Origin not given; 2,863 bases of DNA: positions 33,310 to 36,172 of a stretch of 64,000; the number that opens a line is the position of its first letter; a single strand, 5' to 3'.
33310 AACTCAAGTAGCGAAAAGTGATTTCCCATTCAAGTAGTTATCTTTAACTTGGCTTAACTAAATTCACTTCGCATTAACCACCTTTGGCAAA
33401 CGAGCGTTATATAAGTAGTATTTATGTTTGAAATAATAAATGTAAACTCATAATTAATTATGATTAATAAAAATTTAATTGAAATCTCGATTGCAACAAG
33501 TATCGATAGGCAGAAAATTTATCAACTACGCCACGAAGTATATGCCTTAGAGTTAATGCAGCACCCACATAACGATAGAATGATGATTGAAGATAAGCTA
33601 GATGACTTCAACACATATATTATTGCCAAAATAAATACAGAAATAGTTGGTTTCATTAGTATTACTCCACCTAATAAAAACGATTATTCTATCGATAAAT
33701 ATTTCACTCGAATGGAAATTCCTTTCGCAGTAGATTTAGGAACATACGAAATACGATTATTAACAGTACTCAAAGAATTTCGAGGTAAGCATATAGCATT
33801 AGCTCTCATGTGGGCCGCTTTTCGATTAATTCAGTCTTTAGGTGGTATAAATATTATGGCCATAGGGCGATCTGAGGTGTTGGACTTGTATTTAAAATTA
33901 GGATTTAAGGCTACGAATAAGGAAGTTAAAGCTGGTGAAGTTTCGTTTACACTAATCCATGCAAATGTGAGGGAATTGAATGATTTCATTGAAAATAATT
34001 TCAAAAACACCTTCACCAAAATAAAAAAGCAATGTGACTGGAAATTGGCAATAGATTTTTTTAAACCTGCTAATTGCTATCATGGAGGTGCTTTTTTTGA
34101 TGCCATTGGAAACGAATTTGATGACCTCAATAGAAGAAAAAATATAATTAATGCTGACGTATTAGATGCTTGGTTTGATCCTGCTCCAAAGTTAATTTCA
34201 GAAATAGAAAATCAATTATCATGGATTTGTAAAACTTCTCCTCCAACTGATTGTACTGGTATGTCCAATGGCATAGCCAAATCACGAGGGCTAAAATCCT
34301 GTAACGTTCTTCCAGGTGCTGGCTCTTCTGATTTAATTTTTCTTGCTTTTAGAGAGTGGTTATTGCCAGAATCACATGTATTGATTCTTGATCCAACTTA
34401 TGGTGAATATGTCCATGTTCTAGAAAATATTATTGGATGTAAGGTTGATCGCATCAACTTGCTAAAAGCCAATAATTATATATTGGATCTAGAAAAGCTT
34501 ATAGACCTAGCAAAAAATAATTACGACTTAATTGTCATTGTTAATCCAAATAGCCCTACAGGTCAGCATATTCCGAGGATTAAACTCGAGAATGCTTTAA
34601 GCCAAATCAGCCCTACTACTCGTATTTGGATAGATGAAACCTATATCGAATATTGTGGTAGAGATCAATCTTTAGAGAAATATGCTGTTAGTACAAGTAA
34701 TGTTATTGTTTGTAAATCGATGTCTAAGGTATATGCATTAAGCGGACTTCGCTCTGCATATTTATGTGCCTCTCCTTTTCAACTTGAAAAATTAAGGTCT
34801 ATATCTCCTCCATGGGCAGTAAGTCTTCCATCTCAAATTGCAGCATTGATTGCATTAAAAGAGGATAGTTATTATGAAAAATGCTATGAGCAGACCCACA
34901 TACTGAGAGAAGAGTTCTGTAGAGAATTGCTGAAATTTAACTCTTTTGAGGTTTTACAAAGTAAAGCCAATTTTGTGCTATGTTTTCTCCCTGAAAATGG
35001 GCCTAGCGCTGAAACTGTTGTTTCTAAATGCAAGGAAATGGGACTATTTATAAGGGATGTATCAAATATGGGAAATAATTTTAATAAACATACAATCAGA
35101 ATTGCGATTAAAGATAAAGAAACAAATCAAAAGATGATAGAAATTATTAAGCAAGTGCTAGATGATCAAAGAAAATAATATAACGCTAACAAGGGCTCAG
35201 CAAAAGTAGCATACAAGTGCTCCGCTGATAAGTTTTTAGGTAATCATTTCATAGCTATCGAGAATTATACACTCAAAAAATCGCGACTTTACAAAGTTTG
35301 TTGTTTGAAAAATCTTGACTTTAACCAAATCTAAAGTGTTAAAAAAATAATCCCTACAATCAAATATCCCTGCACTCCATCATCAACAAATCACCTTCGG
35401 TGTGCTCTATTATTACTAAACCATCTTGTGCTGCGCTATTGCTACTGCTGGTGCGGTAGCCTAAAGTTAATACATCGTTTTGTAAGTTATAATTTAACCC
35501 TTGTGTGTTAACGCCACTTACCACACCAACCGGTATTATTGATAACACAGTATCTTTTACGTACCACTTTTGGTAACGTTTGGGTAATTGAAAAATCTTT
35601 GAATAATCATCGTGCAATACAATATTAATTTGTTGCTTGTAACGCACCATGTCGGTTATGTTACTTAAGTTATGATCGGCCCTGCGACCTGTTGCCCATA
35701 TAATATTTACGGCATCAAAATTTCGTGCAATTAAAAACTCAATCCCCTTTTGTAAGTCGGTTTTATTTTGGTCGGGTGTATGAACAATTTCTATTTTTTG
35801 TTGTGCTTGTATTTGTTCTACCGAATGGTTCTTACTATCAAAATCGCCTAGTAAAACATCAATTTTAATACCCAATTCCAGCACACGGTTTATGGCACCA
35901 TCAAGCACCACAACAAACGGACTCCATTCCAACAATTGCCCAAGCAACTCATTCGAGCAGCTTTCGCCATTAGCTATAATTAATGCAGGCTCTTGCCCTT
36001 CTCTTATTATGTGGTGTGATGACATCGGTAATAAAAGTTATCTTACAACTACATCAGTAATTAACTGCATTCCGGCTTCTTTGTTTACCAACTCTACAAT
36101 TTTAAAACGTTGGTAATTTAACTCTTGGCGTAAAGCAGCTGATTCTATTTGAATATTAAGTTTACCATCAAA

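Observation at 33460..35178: Single-polypeptide fusion of a GNAT-like N-acyltransferase domain and a HisC/CobD-like PLP aminotransferase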

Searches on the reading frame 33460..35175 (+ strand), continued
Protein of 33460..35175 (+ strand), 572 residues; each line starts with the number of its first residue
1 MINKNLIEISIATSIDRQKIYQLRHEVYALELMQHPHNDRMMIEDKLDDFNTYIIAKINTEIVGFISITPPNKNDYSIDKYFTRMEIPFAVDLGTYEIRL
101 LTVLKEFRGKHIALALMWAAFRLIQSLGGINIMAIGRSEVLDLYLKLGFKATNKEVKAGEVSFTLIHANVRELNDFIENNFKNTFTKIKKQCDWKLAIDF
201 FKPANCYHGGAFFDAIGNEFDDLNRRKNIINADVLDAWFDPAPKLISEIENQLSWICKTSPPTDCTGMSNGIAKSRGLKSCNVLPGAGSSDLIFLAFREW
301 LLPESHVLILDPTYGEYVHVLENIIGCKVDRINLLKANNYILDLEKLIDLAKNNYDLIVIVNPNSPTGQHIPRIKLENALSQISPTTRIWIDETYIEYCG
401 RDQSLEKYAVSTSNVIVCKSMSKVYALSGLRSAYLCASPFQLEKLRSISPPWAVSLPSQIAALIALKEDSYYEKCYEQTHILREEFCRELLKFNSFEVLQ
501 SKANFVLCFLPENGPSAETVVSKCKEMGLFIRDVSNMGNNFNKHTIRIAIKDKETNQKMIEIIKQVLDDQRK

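Call 63: search_protein_families(library=pfam, alignment_id=A4, max_evalue=0.01)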
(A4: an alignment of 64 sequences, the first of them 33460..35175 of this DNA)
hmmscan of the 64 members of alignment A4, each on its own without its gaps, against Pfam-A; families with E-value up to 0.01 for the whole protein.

A. member 1, window:33460-35175:+ (572 aa): 6 families
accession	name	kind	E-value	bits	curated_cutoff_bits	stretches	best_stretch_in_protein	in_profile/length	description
PF00155.27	Aminotran_1_2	-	1.7e-32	113.5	19.7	1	268-563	47-361/361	Aminotransferase class I and II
PF00583.31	Acetyltransf_1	-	2.2e-09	38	20.7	1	35-149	14-116/116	Acetyltransferase (GNAT) family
PF13673.13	Acetyltransf_10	-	6.8e-06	26.5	23.6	1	50-164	30-122/128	Acetyltransferase (GNAT) domain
PF13508.13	Acetyltransf_7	-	7.3e-06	26.7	27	1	51-150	3-83/84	Acetyltransferase (GNAT) domain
PF21926.2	FeeM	-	8.3e-05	22.9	27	1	20-155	2-142/158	N-acyl amino acid synthase FeeM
PF13444.12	Acetyltransf_5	-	0.00013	23.1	22.4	1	23-118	1-102/102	Acetyltransferase (GNAT) domain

B. families by the number of members that match (of 64 scanned): 8 families
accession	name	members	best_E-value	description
PF00155.27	Aminotran_1_2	64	8.5e-43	Aminotransferase class I and II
PF00583.31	Acetyltransf_1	63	2.1e-10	Acetyltransferase (GNAT) family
PF13444.12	Acetyltransf_5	44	9e-07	Acetyltransferase (GNAT) domain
PF21926.2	FeeM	42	6.8e-08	N-acyl amino acid synthase FeeM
PF13508.13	Acetyltransf_7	34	7.3e-06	Acetyltransferase (GNAT) domain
PF13673.13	Acetyltransf_10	20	6.8e-06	Acetyltransferase (GNAT) domain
PF00765.23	Autoind_synth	5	3.2e-05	Autoinducer synthase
PF00202.27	Aminotran_3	1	0.0091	Aminotransferase class-III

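Call 71: search_protein_families(library=pfam, alignment_id=A5, max_evalue=0.00001)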
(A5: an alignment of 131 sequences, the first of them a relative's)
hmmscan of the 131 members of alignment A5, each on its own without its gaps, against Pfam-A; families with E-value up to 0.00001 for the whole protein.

A. member 1, L005:1646-2275:+ (210 aa): 1 family
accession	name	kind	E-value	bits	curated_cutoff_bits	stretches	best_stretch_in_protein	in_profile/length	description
PF13460.12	NAD_binding_10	-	1.5e-31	110.2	27.2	1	7-196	1-182/184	NAD(P)H-binding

B. families by the number of members that match (of 131 scanned): 98 families (the first 25 are shown)
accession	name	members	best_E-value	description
PF02310.24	B12-binding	7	2.9e-15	B12 binding domain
PF04055.27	Radical_SAM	6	1.9e-17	Radical SAM superfamily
PF13282.11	DUF4070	6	3.9e-10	Domain of unknown function (DUF4070)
PF00698.26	Acyl_transf_1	5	3.7e-43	Acyl transferase domain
PF01553.26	Acyltransferase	3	1.4e-26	Acyltransferase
PF00392.27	GntR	3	1.7e-15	Bacterial regulatory proteins, gntR family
PF12802.13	MarR_2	3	1.6e-14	MarR family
PF01047.28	MarR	3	1.7e-11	MarR family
PF03629.24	SASA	2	4.2e-62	Carbohydrate esterase, sialic acid-specific acetylesterase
PF00501.34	AMP-binding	2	2.4e-60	AMP-binding enzyme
PF01040.23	UbiA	2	4.8e-48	UbiA prenyltransferase family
PF00158.32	Sigma54_activat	2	6.9e-44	Sigma-54 interaction domain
PF13360.13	PQQ_2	2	2.4e-37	Outer membrane protein assembly factor BamB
PF03466.25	LysR_substrate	2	9.2e-29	LysR substrate binding domain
PF07977.19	FabA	2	1.6e-24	FabA-like domain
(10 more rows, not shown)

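Call 73: search_protein_families(library=pfam, alignment_id=A6, max_evalue=0.00001)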
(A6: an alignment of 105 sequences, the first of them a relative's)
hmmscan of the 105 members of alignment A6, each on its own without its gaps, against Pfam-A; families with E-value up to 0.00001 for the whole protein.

A. member 1, L005:6786-8111:+ (442 aa): 1 family
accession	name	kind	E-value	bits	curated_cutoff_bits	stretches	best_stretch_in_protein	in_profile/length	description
PF07731.20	Cu-oxidase_2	-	2.9e-28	98.8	20.4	1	127-244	4-135/137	Multicopper oxidase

B. families by the number of members that match (of 105 scanned): 113 families (the first 25 are shown)
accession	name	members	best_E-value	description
PF01553.26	Acyltransferase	3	4.7e-27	Acyltransferase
PF00501.34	AMP-binding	2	9.5e-70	AMP-binding enzyme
PF00326.27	Peptidase_S9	2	5.4e-53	Prolyl oligopeptidase family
PF00069.31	Pkinase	2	1.5e-49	Protein kinase domain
PF07690.21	MFS_1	2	2.8e-43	Major Facilitator Superfamily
PF00072.30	Response_reg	2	6.6e-39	Response regulator receiver domain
PF01571.26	GCV_T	2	3e-36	Aminomethyltransferase folate-binding domain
PF07731.20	Cu-oxidase_2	2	4.7e-34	Multicopper oxidase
PF07714.23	PK_Tyr_Ser-Thr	2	5.5e-33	Protein tyrosine and serine/threonine kinase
PF01149.29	Fapy_DNA_glyco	2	2.7e-19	Formamidopyrimidine-DNA glycosylase N-terminal domain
PF13431.12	TPR_17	2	5.8e-19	Tetratricopeptide repeat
PF13414.12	TPR_11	2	8.8e-15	TPR repeat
PF07719.23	TPR_2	2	1.1e-14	Tetratricopeptide repeat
PF14559.12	TPR_19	2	2e-11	Tetratricopeptide repeat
PF06831.19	H2TH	2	4.2e-11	Formamidopyrimidine-DNA glycosylase H2TH domain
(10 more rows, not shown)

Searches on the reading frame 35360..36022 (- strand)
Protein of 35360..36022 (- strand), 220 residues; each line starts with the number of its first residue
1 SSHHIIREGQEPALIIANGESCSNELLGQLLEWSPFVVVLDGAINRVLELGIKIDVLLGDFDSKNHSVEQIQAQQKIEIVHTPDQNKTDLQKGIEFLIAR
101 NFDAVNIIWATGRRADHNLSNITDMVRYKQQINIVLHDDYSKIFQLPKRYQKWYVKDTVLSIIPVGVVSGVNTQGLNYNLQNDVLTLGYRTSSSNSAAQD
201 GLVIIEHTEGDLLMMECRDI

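Call 42: search_protein_families(library=ncbifam, proteins=[window:35360-36022:-], max_evalue=1)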
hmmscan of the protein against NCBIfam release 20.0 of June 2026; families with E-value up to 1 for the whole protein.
window:35360-36022:- (220 aa): 5 families
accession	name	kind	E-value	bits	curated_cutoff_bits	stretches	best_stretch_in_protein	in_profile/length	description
TIGR01378.1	thi_PPkinase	equivalog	4.3e-36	124.3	76.4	1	14-214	2-205/206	thiamine diphosphokinase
NF008475.0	PRK11372.1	equivalog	0.0048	16.9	168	1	45-115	22-89/109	C-type lysozyme inhibitor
TIGR01382.1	PfpI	subfamily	0.11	12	139.05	1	61-121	22-79/169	DJ-1/PfpI/YhbO family deglycase/protease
NF047865.1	rSAM_PapB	equivalog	0.14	11.3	340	1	59-147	137-228/330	PapB family radical SAM/SPASM ranthipeptide maturase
NF004364.0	PRK05738.2-5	equivalog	0.16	12.5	117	0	74-115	27-68/101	50S ribosomal protein L23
